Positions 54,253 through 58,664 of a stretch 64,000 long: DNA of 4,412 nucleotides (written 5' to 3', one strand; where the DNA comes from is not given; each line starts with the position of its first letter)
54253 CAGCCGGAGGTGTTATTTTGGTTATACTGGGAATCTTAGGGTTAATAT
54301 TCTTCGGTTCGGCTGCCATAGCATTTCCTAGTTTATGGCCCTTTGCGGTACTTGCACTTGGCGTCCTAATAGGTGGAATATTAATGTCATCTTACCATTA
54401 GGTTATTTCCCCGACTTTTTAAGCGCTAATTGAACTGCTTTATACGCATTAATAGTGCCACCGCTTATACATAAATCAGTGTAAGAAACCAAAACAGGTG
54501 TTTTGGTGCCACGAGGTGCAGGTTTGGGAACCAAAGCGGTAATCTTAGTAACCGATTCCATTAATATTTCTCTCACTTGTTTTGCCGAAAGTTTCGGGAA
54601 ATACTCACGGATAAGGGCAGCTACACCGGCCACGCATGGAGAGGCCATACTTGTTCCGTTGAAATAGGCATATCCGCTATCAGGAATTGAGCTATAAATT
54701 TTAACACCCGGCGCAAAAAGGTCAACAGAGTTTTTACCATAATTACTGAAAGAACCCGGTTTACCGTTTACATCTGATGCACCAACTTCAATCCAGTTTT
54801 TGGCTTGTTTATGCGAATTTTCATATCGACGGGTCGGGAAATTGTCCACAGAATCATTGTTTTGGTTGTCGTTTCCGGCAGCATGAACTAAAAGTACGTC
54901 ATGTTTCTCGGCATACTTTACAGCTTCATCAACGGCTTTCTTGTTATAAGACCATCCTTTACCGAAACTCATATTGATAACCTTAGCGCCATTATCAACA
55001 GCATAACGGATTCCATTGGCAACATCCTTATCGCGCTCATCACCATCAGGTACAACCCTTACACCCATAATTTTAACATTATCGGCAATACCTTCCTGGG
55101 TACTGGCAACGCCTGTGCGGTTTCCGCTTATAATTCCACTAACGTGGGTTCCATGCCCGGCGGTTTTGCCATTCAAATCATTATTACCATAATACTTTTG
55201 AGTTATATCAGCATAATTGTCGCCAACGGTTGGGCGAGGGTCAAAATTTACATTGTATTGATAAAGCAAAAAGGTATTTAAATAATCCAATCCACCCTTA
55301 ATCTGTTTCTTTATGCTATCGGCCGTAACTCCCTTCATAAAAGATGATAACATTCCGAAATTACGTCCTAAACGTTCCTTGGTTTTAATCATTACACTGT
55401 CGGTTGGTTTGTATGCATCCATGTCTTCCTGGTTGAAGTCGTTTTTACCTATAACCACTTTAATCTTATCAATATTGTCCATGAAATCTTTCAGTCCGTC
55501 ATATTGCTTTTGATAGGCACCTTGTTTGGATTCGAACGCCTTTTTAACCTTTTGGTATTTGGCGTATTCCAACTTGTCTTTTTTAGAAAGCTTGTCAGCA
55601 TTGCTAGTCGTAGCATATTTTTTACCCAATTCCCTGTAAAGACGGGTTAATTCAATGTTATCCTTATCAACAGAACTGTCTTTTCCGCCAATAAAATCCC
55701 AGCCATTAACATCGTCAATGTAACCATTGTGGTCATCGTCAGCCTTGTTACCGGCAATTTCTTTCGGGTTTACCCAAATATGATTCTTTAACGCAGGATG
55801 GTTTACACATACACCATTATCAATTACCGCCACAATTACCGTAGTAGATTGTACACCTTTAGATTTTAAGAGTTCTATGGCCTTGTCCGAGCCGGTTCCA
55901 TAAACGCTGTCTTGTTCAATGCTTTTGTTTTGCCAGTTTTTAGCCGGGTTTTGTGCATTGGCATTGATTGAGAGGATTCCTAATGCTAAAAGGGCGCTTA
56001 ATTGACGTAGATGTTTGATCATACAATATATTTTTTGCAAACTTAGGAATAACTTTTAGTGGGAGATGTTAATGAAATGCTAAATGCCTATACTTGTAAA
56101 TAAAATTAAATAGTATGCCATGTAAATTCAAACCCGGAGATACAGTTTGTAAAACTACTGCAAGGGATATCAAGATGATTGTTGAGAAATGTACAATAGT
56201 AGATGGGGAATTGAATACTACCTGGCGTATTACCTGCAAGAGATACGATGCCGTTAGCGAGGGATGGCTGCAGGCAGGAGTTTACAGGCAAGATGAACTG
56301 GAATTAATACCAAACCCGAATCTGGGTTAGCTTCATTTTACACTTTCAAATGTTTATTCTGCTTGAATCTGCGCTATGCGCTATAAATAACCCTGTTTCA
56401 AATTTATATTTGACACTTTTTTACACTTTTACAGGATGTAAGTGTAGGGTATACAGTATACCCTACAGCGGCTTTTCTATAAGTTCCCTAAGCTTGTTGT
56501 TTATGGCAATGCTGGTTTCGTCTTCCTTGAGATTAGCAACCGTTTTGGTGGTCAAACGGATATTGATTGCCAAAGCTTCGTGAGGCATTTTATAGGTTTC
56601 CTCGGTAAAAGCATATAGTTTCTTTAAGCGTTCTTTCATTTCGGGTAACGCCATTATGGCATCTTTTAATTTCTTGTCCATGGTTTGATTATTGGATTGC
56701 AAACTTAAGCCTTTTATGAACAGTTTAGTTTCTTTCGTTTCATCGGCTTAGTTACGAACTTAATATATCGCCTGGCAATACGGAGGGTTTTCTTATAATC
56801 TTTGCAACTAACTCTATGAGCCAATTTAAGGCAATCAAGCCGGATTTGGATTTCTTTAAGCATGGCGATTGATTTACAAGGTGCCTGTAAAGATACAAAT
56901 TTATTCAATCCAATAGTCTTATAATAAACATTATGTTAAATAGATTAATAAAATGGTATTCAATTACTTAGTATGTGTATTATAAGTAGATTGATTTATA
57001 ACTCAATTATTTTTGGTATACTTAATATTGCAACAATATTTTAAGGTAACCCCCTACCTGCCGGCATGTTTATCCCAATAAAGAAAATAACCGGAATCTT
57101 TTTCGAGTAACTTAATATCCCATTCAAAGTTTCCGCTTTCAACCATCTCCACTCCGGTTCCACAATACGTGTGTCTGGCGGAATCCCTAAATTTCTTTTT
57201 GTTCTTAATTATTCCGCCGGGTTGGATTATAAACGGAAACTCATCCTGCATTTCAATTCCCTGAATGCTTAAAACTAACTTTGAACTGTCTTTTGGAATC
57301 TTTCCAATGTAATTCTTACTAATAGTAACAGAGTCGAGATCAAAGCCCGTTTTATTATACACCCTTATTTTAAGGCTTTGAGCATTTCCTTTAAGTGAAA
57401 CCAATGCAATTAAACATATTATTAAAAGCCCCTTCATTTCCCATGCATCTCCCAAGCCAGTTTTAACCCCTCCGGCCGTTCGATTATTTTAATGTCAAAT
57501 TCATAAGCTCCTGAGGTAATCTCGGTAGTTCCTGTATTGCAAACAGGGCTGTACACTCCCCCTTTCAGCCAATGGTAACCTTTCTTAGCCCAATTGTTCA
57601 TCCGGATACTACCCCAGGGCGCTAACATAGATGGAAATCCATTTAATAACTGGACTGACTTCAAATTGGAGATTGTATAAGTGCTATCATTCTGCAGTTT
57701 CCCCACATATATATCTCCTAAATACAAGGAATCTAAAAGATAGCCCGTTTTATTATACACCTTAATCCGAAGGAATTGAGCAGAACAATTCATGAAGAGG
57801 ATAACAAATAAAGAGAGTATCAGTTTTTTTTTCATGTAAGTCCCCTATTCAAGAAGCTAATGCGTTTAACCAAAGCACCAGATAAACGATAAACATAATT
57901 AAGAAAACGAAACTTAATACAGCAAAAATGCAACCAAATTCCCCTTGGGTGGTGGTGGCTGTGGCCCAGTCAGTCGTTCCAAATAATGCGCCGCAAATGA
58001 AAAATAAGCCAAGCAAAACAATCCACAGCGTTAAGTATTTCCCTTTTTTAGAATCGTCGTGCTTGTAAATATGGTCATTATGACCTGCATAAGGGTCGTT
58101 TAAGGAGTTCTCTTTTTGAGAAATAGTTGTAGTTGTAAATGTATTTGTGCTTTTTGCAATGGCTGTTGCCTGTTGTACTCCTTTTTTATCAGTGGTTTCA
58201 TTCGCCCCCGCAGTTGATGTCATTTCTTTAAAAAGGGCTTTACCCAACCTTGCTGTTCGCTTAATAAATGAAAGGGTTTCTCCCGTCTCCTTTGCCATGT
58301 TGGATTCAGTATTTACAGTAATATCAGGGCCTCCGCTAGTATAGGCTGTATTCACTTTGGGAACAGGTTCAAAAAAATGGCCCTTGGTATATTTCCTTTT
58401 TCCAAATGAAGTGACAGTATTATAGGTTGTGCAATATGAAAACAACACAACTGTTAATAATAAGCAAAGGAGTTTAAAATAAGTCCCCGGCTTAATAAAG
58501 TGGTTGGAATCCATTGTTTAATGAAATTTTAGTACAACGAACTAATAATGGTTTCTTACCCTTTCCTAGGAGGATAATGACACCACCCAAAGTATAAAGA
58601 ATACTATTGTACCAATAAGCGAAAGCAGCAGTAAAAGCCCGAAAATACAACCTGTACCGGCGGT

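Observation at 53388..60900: Locus of five diversified paralogs (lipobox, invariant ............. box, hypervariable linker, TM hairpin) wrapped around an S8 subtilisin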

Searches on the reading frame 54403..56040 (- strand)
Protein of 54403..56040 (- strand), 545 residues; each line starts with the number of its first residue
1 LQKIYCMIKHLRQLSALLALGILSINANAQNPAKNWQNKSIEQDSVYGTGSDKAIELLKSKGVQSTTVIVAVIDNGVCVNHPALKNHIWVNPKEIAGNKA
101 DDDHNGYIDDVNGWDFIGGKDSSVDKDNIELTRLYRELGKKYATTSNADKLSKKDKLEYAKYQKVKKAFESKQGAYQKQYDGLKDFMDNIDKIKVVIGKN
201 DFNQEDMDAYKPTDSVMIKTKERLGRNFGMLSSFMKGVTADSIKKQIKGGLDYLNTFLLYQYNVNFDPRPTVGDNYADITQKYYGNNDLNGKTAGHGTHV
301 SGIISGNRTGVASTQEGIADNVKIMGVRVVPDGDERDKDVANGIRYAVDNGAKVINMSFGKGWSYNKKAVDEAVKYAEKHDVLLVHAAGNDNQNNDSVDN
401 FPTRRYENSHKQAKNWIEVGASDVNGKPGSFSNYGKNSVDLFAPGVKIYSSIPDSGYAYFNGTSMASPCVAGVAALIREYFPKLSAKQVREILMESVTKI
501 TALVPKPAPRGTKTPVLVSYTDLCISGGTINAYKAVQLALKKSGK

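Call 4: search_protein_families(library=pfam, proteins=[window:54403-56040:-], max_evalue=1)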
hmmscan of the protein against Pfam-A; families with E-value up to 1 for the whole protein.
window:54403-56040:- (545 aa): 2 families
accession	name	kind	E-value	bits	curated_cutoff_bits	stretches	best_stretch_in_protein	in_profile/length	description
PF00082.27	Peptidase_S8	-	1.4e-53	182.6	21.8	1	67-499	3-275/288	Subtilase family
PF15604.11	Ntox15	-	0.12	12.8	22.5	0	341-377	100-138/153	Novel toxin 15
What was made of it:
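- Checked: The S8 peptidase at 54403-56040(-) matches PF00082 at 1.4e-53 (call 4).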

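Call 5: search_protein_families(library=ncbifam, proteins=[window:54403-56040:-], max_evalue=1)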
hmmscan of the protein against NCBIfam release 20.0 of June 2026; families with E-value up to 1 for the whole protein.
window:54403-56040:- (545 aa): 9 families
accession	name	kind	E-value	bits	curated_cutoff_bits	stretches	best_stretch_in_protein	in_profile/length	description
TIGR03921.1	T7SS_mycosin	equivalog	7.8e-46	156.8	278.75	2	290-500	46-266/353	type VII secretion-associated serine protease mycosin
TIGR03895.1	protease_PatA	subfamily_domain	6.6e-22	78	421.05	1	296-497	1-200/606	PatA/PatG family cyanobactin maturation protease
NF040553.1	SGO_0316_fam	subfamily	2e-15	55.6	1400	2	434-502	664-735/1486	SGO_0316/SGO_0317 family LPXTG-anchored serine peptidase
NF051851.1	AtpSerPepEprS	equivalog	2e-12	46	1700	1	287-501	109-341/988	autotransporter serine peptidase EprS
NF033595.1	denti_PrtP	equivalog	5.7e-12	45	300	1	355-503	342-484/606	dentilisin complex serine proteinase subunit PrtP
NF049966.1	QH_SP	equivalog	1.5e-09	37.5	165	1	281-495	27-209/219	subtilisin-like serine protease QhpE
NF042956.1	IteS_antiphage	equivalog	1.6e-07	30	900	1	295-405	292-406/747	S8 family anti-phage peptidase IteS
NF040809.1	germ_prot_CspBA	exception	2.8e-06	25.3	1250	2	439-480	1006-1047/1099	bifunctional germination protease/germinant receptor pseudoprotease CspBA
NF040808.2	CspC_non_triad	exception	0.00085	17.9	675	1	437-486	457-506/556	bile acid germinant receptor pseudoprotease CspC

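Call 24: list_cluster_members(proteins=[P0001, P0004, P0003, P0006, window:54403-56040:-])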
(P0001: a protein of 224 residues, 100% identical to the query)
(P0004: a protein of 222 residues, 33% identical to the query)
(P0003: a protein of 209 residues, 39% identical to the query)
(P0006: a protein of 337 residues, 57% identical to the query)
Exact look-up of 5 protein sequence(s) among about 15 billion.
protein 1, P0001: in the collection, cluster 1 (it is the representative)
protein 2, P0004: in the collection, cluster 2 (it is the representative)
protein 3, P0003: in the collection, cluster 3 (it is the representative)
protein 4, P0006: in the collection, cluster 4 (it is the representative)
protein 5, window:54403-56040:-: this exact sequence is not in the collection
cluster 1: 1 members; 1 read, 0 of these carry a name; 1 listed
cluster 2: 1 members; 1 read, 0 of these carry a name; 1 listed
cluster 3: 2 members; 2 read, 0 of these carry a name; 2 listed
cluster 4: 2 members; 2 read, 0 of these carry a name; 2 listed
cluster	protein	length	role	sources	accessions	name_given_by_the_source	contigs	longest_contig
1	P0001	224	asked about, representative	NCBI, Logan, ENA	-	-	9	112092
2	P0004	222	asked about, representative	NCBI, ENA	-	-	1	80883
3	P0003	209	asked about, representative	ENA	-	-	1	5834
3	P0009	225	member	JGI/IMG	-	-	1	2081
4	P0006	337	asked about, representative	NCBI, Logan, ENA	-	-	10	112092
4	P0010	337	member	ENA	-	-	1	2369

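Call 62: search_protein_families(library=padloc, proteins=[window:54403-56040:-], max_evalue=0.01)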
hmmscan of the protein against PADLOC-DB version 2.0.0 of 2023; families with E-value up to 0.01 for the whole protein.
window:54403-56040:- (545 aa): 3 families
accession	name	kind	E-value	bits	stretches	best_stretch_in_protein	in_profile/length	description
PDLC03014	subtilase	-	1.4e-28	98.5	1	291-497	198-375/391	-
PDLC02197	IetS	-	9.5e-12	42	2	293-403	292-406/749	-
PDLC02198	IetS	-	0.00027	17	0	281-396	278-404/795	-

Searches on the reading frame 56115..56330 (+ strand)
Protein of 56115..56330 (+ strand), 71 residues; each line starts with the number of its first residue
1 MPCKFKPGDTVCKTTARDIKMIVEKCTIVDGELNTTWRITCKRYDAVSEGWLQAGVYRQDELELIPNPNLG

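Call 4: search_protein_families(library=pfam, proteins=[window:56115-56330:+], max_evalue=1)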
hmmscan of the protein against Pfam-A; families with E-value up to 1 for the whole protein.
window:56115-56330:+ (71 aa): 1 family
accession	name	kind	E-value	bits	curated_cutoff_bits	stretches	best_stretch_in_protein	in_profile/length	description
PF22942.1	DUF7025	-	0.091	13.5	27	1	5-46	20-65/100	Domain of unknown function (DUF7025)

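Call 62: search_protein_families(library=padloc, proteins=[window:56115-56330:+], max_evalue=0.01)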
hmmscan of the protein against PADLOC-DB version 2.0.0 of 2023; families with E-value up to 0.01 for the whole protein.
window:56115-56330:+ (71 aa): 0 families

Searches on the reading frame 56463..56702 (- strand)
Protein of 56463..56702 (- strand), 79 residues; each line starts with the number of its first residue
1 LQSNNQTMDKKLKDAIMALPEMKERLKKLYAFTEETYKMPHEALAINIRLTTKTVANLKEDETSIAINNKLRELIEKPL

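Call 4: search_protein_families(library=pfam, proteins=[window:56463-56702:-], max_evalue=1)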
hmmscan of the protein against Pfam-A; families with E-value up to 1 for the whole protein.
window:56463-56702:- (79 aa): 0 families

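Call 5: search_protein_families(library=ncbifam, proteins=[window:56463-56702:-], max_evalue=1)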
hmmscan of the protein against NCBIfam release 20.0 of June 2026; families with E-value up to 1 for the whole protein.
window:56463-56702:- (79 aa): 1 family
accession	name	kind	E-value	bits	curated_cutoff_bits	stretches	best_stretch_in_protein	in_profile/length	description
NF053664.1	TransRegPtrACyano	equivalog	0.14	11.4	300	1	15-59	115-160/196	Crp/Fnr family transcriptional regulator PtrA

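Call 62: search_protein_families(library=padloc, proteins=[window:56463-56702:-], max_evalue=0.01)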
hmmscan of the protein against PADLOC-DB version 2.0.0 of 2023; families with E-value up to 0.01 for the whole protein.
window:56463-56702:- (79 aa): 0 families

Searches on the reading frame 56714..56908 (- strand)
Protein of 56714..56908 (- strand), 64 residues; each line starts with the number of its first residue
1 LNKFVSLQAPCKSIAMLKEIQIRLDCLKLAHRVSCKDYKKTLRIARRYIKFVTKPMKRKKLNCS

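Call 44: search_protein_families(library=pfam, proteins=[window:56714-56908:-], max_evalue=0.01)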
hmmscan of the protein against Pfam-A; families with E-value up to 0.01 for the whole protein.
window:56714-56908:- (64 aa): 1 family
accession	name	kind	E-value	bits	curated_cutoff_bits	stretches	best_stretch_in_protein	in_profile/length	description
PF24182.1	G1RFP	-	0.009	16.1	22.6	0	23-37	2-19/36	Gene 1 ring forming protein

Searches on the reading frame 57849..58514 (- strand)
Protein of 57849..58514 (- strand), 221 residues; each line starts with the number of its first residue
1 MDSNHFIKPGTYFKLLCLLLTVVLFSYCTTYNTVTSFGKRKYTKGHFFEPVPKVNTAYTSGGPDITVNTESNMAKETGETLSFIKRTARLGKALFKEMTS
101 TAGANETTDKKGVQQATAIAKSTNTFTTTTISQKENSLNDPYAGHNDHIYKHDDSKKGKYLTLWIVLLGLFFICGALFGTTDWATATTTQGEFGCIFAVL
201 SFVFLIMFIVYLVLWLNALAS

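Call 4: search_protein_families(library=pfam, proteins=[window:57849-58514:-], max_evalue=1)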
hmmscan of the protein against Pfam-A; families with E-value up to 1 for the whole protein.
window:57849-58514:- (221 aa): 3 families
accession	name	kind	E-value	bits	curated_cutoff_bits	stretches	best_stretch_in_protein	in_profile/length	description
PF20990.2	DUF2207_C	-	0.00098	19.3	33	1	70-215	67-185/247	Predicted membrane protein (DUF2207) C-terminal domain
PF20563.3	DUF6773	-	0.02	15.2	27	1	148-214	71-140/163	Family of unknown function (DUF6773)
PF07672.19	MFS_Mycoplasma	-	0.68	9.7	24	1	9-51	166-208/297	Mycoplasma MFS transporter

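Call 5: search_protein_families(library=ncbifam, proteins=[window:57849-58514:-], max_evalue=1)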
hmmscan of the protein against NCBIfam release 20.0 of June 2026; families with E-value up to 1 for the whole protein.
window:57849-58514:- (221 aa): 0 families

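Call 62: search_protein_families(library=padloc, proteins=[window:57849-58514:-], max_evalue=0.01)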
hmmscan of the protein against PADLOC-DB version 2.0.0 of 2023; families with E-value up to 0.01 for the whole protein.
window:57849-58514:- (221 aa): 0 families
